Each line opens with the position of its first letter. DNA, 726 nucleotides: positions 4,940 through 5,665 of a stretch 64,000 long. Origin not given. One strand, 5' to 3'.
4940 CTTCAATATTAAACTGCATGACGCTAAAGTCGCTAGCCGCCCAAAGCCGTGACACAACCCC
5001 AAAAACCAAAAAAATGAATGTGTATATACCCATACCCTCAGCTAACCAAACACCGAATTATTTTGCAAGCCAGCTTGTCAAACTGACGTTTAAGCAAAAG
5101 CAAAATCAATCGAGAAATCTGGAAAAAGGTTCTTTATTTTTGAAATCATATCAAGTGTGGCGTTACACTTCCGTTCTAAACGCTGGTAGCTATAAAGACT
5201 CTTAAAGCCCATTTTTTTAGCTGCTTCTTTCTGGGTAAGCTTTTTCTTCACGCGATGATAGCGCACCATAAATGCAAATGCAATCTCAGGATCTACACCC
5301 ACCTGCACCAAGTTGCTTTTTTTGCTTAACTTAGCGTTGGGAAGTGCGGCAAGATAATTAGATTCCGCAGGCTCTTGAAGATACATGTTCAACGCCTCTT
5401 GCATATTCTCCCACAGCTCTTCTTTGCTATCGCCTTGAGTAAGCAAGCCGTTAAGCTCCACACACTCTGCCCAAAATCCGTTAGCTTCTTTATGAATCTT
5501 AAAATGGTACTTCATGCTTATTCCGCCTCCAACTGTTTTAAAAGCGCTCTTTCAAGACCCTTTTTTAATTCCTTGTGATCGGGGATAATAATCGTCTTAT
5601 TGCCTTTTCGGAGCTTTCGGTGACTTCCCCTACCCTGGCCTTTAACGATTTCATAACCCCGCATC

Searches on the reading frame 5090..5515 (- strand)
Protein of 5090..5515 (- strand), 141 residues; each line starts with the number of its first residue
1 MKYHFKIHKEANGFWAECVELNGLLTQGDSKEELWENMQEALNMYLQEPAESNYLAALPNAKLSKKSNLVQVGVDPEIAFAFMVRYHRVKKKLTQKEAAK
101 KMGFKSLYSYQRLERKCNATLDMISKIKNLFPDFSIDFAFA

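Call 50: search_protein_families(library=pfam, proteins=[window:5090-5515:-], max_evalue=0.001)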
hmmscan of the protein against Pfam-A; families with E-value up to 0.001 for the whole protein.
window:5090-5515:- (141 aa): 1 family
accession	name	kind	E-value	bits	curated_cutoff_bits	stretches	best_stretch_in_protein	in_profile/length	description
PF01381.28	HTH_3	-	0.00071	20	23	0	85-127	2-44/55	Helix-turn-helix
